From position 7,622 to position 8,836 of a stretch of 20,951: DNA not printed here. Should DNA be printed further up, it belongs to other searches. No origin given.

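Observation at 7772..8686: Orphan TIR-like plus ankyrin-repeat protein beside a tRNA gene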

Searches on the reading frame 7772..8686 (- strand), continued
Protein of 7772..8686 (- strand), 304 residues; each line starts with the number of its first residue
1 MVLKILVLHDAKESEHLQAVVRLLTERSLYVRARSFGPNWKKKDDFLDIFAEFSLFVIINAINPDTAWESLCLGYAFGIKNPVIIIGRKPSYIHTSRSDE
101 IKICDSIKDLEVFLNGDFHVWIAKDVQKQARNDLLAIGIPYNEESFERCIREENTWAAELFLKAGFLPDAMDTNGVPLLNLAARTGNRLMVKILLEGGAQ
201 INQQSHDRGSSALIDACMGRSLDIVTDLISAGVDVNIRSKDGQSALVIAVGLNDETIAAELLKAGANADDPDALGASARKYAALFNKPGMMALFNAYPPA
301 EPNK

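Call 70: predict_structure(alignment_id=A1)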
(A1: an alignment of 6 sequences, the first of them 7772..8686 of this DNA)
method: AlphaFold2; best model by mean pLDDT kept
length: 304 residues; sequences in the alignment: 6
mean_pLDDT: 88.8   pTM: 0.77
mean pLDDT of the five models: 88.8, 88.2, 87.7, 87.3, 87.2
residues with pLDDT >= 90: 197; 70-90: 81; 50-70: 23; < 50: 3
segments of 3 or more residues with pLDDT < 50: 302-304
pLDDT, mean of each block of 10 residues (from residue 1): 84 84 91 77 65 88 73 84 88 70 90 90 89 94 95 96 95 95 97 97 94 97 98 95 94 96 94 90 93 87 45
secondary structure, 60 per line:
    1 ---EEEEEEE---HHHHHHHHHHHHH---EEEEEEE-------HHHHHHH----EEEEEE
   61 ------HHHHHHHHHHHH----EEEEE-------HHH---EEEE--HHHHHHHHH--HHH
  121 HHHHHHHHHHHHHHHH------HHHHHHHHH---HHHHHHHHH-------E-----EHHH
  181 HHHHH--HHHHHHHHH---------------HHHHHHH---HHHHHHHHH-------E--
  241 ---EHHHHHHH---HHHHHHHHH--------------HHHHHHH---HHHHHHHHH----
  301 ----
elements in order: E4-10 H14-26 E30-36 H44-50 E55-60 H67-78 E83-87 E101-104 H107-115 H118-136 H143-151 H155-163 H178-185 H188-196 H212-218 H222-230 H245-251 H255-263 H278-284 H288-296
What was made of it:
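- On Ankyrin repeat proteins (Pfam clan Ank): The AF2 model has five helix pairs with pLDDT >90 (call 70).
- Checked: The full-length AF2 model shows five helix pairs, residues 143-296 (call 70).
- AF2 full-length model with pLDDT 88.8 and pTM 0.77, with five repeats (call 70).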

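Call 71: find_related_loci(query=A3, collection=metagenome_contigs, flank=6000)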
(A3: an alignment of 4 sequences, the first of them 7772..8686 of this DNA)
Query A3 (304 aa) in metagenome_contigs; peptide patterns used: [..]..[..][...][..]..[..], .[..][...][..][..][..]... (x = any residue, [..] = any of these).
384 stretches matched a pattern; 1 encode a relative of the query (tblastn E <= 1e-3); 1 distinct loci.
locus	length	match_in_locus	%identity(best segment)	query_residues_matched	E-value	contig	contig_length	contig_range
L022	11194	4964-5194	36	172-249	3e-7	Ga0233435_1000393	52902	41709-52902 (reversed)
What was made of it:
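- Tried and rejected: The metagenome-contig scan gave only an ankyrin-only hit (call 71).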

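Call 72: find_related_loci(query=A3, collection=viral_contigs, flank=5000)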
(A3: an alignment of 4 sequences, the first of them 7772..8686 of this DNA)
Query A3 (304 aa) in viral_contigs; peptide patterns used: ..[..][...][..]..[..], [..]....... (x = any residue, [..] = any of these).
46 stretches matched a pattern, but none encodes a relative of the query by tblastn (E <= 1e-3).

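Call 73: search_dna_similar(query=window:7772-8686:-, collection=plasmids, mode=protein, max_rows=8)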
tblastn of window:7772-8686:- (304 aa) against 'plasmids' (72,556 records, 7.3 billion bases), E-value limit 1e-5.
Records with a match: 1; places in all: 1; records where one place covers at least 80% of the query: 0.
Best place of each record, by identity: <60% 1.
By first word of the organism name: Thermus 1.
By predicted mobility (MOB-suite, as given by PLSDB): non-mobilizable 1.
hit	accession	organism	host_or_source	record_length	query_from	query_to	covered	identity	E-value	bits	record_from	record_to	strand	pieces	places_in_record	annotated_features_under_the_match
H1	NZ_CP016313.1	Thermus brockianus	whole organism,environmental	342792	142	301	53%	28.1%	2e-6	57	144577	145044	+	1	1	ankyrin repeat domain-containing protein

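Call 76: search_protein_families(library=pfam, proteins=[L012:8222-9889:+, L007:8201-9796:+, L009:690-2372:+, L013:6630-7697:+], max_evalue=0.01)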
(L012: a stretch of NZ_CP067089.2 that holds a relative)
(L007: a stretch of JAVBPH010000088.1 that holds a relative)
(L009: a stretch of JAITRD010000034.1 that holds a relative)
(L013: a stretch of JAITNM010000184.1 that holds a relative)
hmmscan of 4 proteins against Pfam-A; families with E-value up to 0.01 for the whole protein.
L012:8222-9889:+ (555 aa): 3 families
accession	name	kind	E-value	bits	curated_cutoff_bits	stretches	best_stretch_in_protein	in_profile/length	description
PF00211.25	Guanylate_cyc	-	2.8e-22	79.7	21.9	1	307-481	5-175/183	Adenylate and Guanylate cyclase catalytic domain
PF07719.23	TPR_2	-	0.00014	22.2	27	1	504-536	2-34/34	Tetratricopeptide repeat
PF00515.34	TPR_1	-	0.0011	19.1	27.8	1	504-536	2-34/34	Tetratricopeptide repeat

L007:8201-9796:+ (531 aa): 4 families
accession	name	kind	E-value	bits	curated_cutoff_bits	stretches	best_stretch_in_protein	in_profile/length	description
PF00211.25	Guanylate_cyc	-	3.4e-22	79.4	21.9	1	287-460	6-175/183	Adenylate and Guanylate cyclase catalytic domain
PF23017.2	WIV_2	-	0.0017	18.8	27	1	461-528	20-79/89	Tospovirus NSs-like, WIV_2 domain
PF00515.34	TPR_1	-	0.0024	18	27.8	1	482-515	1-34/34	Tetratricopeptide repeat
PF07719.23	TPR_2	-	0.0044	17.5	27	0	482-515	1-34/34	Tetratricopeptide repeat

L009:690-2372:+ (560 aa): 3 families
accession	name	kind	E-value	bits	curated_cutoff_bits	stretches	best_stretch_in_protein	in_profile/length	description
PF00211.25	Guanylate_cyc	-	1.2e-19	71.1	21.9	1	314-487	7-176/183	Adenylate and Guanylate cyclase catalytic domain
PF03729.18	DUF308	-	0.0014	19.3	25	1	125-191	3-72/73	Short repeat of unknown function (DUF308)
PF07719.23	TPR_2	-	0.0014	19.1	27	0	508-541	1-34/34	Tetratricopeptide repeat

L013:6630-7697:+ (355 aa): 4 families
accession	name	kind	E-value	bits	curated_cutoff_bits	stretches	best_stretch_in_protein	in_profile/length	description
PF13343.11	SBP_bac_6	-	3.1e-16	60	24.6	1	77-301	5-219/245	Bacterial extracellular solute-binding protein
PF13416.11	SBP_bac_8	-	3.5e-14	53.7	27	1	40-315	1-273/279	Bacterial extracellular solute-binding protein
PF01547.30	SBP_bac_1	-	4.1e-06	27.5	26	1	35-286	12-303/307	Bacterial extracellular solute-binding protein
PF13531.11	SBP_bac_11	-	1.4e-05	25.4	25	1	41-287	16-216/227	Bacterial extracellular solute-binding protein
